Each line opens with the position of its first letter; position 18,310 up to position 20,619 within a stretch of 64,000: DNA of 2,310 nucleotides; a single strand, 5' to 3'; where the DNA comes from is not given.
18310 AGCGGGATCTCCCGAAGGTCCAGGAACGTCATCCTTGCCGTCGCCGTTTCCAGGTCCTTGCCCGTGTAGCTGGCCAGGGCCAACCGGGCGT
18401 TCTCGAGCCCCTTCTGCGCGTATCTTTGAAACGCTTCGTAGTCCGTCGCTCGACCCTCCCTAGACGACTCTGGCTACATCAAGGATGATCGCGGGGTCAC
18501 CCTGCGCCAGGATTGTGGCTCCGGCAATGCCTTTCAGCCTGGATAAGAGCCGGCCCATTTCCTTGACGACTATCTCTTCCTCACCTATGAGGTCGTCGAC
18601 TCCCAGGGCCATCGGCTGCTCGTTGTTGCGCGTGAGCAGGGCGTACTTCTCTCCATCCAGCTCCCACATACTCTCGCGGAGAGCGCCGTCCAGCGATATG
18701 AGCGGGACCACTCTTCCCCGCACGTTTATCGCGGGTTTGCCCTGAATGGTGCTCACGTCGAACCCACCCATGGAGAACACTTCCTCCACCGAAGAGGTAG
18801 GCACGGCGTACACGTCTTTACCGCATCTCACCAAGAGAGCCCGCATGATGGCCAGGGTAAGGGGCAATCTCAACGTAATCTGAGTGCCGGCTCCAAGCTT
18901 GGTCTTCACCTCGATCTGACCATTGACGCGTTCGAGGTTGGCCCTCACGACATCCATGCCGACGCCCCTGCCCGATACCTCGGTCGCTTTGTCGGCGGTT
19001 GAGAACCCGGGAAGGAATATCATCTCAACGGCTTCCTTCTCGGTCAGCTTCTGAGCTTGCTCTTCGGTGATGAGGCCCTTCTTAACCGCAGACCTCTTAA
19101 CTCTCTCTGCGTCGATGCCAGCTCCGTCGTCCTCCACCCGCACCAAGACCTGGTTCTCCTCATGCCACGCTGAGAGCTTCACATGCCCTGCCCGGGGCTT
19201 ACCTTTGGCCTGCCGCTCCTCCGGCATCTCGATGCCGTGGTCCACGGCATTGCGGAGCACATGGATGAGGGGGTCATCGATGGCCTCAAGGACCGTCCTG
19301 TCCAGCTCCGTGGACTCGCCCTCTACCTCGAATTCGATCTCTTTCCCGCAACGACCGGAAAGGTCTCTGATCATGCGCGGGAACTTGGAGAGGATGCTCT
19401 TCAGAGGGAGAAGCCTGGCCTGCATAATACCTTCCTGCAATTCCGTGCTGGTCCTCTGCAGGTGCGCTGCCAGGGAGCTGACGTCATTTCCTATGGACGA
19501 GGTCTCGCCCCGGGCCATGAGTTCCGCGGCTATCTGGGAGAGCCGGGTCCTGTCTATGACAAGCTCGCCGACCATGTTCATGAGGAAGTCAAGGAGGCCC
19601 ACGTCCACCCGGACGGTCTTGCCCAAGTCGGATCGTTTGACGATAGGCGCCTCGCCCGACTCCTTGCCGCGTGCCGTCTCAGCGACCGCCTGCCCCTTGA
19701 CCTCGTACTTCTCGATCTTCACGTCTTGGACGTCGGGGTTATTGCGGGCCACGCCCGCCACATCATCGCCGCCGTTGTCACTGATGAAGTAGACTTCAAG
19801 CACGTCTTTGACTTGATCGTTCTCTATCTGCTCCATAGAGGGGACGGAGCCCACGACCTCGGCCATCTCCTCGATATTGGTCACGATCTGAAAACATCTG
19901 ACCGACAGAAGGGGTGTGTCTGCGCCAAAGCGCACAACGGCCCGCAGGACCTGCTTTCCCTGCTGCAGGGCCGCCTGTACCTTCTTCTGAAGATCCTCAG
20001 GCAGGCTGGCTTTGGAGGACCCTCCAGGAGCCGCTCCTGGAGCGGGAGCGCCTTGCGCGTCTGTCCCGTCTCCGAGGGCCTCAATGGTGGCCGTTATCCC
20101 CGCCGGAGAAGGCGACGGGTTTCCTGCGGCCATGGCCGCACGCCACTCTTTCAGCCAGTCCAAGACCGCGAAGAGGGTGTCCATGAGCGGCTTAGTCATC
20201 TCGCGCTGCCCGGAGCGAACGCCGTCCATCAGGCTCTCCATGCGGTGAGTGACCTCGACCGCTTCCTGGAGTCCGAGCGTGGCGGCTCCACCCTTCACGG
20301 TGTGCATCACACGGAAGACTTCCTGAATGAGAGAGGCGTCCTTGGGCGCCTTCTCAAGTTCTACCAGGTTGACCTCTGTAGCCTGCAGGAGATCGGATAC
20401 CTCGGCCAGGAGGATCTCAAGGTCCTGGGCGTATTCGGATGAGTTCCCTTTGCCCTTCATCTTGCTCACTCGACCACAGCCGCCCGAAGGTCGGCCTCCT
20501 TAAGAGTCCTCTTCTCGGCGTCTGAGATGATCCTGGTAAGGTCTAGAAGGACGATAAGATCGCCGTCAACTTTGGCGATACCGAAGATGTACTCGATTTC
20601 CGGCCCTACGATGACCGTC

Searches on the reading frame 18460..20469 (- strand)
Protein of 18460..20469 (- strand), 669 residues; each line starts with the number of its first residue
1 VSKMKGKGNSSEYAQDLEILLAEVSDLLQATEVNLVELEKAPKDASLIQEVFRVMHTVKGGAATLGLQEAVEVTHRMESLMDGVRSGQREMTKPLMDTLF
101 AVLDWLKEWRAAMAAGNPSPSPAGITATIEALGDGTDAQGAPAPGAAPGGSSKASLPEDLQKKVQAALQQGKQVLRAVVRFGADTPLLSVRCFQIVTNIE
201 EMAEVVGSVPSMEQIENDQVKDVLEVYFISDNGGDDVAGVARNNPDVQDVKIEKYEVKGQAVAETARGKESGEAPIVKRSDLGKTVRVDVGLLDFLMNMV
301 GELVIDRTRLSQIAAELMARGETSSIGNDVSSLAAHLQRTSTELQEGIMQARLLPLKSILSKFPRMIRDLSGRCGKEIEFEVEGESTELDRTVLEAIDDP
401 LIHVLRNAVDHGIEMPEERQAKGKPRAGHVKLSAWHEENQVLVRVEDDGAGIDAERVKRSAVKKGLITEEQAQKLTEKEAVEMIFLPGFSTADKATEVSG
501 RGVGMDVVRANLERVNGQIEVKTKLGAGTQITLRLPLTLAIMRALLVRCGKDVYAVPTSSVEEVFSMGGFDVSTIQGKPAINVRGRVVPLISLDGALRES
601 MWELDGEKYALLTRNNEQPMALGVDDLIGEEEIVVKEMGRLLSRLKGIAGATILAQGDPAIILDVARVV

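Call 43: search_protein_families(library=pfam, proteins=[window:18460-20469:-], max_evalue=0.01)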
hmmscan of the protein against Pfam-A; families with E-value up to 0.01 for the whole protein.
window:18460-20469:- (669 aa): 5 families
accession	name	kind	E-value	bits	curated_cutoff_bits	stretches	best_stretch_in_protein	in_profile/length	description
PF01584.24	CheW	-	3.1e-23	82.4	23.5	1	544-668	2-133/138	CheW-like domain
PF02518.31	HATPase_c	-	3.2e-19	69.8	26.4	1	399-538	4-110/111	Histidine kinase-, DNA gyrase B-, and HSP90-like ATPase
PF02895.20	H-kinase_dim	-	1.8e-18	67.2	23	1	284-350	2-67/68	Signal transducing histidine kinase, homodimeric domain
PF07194.16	P2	-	9.3e-16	58.1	23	1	175-253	2-80/81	P2 response regulator binding domain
PF01627.28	Hpt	-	1.7e-14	54.2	24.6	1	17-108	3-80/84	Hpt domain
